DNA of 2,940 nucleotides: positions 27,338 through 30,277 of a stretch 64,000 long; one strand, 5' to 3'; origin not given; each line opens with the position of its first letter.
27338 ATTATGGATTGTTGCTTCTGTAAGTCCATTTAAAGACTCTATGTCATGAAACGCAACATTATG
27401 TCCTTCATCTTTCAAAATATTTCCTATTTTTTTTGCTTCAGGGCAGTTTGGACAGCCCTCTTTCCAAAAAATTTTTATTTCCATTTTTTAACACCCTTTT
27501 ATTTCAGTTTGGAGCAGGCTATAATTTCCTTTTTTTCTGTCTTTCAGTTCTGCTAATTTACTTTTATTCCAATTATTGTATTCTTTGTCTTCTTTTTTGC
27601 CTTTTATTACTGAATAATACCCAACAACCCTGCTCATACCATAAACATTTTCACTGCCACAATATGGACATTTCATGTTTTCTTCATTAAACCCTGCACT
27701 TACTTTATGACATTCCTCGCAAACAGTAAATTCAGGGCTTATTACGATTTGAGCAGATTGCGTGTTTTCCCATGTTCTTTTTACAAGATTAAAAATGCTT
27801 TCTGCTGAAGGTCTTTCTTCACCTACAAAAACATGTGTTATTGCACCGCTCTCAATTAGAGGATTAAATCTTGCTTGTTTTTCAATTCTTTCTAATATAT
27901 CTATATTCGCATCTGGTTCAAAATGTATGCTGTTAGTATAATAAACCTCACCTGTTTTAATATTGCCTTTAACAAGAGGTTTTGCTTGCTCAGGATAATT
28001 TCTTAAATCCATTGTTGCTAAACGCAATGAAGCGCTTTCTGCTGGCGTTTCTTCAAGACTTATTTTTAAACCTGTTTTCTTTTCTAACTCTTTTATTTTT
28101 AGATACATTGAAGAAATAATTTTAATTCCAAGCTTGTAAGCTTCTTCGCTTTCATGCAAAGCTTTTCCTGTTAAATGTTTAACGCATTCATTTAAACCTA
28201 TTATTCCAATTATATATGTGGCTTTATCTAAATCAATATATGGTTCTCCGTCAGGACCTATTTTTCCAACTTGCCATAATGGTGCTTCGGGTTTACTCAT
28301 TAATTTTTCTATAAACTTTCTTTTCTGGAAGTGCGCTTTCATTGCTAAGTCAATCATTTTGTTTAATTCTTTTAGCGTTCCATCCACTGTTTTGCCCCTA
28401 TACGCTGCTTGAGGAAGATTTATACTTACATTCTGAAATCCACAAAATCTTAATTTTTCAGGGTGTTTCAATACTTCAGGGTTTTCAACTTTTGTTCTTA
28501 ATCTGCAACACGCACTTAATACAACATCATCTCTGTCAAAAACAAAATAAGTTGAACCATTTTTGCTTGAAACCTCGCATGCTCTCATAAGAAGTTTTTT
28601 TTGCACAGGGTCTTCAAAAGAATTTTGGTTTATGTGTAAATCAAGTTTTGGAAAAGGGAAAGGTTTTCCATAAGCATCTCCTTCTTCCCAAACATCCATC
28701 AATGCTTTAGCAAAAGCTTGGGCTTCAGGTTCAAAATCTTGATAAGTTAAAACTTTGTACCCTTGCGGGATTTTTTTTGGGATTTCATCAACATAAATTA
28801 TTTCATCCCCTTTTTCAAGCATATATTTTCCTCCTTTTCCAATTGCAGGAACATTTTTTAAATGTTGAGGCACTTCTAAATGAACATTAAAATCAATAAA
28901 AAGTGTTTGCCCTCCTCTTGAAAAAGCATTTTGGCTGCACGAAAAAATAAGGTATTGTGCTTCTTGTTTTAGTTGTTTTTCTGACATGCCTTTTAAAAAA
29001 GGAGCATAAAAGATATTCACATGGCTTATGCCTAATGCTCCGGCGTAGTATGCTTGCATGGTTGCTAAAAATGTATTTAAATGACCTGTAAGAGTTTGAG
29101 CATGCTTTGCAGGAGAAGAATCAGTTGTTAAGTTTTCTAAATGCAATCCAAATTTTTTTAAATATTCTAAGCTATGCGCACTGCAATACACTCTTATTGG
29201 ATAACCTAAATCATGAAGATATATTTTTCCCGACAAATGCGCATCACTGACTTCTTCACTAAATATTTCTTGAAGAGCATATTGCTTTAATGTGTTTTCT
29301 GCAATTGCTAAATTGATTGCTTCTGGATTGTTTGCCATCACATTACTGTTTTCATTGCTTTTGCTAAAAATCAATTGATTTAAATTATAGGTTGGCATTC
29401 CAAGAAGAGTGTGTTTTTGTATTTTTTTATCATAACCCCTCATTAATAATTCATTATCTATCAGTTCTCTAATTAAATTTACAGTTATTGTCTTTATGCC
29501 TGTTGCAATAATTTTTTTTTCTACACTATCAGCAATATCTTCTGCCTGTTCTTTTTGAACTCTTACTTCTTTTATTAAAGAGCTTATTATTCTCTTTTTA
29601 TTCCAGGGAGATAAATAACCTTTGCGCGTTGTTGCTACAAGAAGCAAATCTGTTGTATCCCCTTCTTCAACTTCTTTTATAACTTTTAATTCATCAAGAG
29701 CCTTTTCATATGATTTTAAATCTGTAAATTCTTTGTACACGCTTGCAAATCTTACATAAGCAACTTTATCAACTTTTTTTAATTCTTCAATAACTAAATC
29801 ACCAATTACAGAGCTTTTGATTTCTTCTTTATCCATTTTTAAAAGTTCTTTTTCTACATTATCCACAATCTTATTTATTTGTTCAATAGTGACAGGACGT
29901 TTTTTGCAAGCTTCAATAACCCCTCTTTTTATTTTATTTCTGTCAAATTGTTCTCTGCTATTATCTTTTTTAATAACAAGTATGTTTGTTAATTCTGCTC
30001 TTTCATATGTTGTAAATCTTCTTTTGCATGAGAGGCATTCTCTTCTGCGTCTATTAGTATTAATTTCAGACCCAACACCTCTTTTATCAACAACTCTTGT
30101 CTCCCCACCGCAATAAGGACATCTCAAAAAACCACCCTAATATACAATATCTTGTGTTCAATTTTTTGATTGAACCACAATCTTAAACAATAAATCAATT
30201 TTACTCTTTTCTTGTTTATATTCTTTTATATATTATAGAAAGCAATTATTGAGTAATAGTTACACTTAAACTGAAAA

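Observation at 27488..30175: Complete NrdR-like repressor module fused in-frame to class III RNR NrdD, with an NrdR-box-like palindrome upstream of its own start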

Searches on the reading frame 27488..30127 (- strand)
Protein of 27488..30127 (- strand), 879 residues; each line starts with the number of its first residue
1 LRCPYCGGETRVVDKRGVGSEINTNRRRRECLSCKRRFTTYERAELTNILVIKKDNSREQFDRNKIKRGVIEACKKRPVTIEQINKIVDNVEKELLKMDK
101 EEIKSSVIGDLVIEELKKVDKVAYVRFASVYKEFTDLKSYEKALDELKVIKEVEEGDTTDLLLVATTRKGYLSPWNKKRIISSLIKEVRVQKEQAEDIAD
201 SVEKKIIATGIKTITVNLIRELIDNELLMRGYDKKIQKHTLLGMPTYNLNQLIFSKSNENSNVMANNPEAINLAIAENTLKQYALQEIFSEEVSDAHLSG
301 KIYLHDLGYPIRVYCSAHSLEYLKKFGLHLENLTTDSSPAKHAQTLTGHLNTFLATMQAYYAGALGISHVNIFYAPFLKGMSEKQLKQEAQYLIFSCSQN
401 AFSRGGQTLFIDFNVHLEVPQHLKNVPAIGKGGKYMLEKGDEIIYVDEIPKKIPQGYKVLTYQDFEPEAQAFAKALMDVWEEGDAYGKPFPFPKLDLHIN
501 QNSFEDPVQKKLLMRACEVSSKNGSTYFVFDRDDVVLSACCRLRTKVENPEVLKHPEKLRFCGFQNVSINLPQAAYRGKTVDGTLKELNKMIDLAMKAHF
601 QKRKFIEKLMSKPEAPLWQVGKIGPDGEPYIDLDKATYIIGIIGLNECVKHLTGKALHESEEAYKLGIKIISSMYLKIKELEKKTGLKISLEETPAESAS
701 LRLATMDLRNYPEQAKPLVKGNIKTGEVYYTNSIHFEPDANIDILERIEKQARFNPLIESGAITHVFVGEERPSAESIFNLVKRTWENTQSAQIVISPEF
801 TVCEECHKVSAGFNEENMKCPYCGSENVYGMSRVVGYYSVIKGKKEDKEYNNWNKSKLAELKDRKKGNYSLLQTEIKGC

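Call 3: search_protein_families(library=pfam, proteins=[window:27488-30127:-], max_evalue=0.01)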
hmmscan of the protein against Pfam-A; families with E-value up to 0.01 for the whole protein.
window:27488-30127:- (879 aa): 5 families
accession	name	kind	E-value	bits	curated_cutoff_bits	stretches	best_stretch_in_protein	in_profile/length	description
PF13597.11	NRDD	-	1.6e-129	433.6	26.2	1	259-866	1-561/562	Anaerobic ribonucleoside-triphosphate reductase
PF03477.21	ATP-cone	-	3e-29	101.8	25.8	2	50-136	2-87/88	ATP cone domain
PF22811.2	Zn_ribbon_NrdR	-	3.7e-13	49.6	27.2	1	1-42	1-42/42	Transcriptional repressor NrdR-like, N-terminal domain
PF14354.12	Lar_restr_allev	-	0.00049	20.7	28.6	0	3-58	6-57/58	Restriction alleviation protein Lar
PF23451.1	Zn_ribbon_PaaD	-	0.001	19.1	27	0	808-830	5-27/53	PaaD zinc beta ribbon domain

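Call 4: search_protein_families(library=ncbifam, proteins=[window:27488-30127:-], max_evalue=0.01)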
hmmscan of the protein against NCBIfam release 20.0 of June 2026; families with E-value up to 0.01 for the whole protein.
window:27488-30127:- (879 aa): 13 families
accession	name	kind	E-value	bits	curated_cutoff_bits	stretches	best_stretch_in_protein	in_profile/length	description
TIGR02487.1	NrdD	equivalog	7.3e-126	421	326.35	1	258-866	1-580/581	anaerobic ribonucleoside-triphosphate reductase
NF006126.0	PRK08270.1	equivalog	1e-91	308.2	548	1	50-851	4-674/684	ribonucleoside triphosphate reductase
NF006358.0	PRK08579.1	equivalog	9.6e-68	228.8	585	2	256-548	23-291/624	anaerobic ribonucleoside triphosphate reductase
NF005497.0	PRK07111.1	equivalog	2.5e-51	174.9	764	2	566-867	454-743/746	anaerobic ribonucleoside triphosphate reductase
TIGR00244.1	TIGR00244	equivalog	6e-51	172.4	124.65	1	1-147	1-147/147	transcriptional regulator NrdR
NF006732.0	PRK09263.1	equivalog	1.4e-38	132.8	657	3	567-865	410-703/712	anaerobic ribonucleoside-triphosphate reductase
NF006127.0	PRK08271.1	equivalog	1.4e-38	132.8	545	2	490-843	279-611/631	anaerobic ribonucleoside-triphosphate reductase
TIGR02827.1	RNR_anaer_Bdell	equivalog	1.9e-33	115.9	568.3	2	521-841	280-580/596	anaerobic ribonucleoside-triphosphate reductase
NF011292.0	PRK14704.1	equivalog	8.2e-31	107.2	736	2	567-866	327-616/618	anaerobic ribonucleoside triphosphate reductase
TIGR03655.1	anti_R_Lar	subfamily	0.00013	22.2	39.6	0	2-40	3-40/55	Lar family restriction alleviation protein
NF001607.0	PRK00398.1-4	equivalog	0.0036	17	89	0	817-829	28-40/53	DNA-directed RNA polymerase subunit P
NF003259.0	PRK04220.1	equivalog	0.0036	16.7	343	1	166-240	8-81/306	2-phosphoglycerate kinase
NF047912.1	ECs_2282_CxxC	subfamily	0.009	15.9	37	0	1-40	3-39/60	ECs_2282 family putative zinc-binding protein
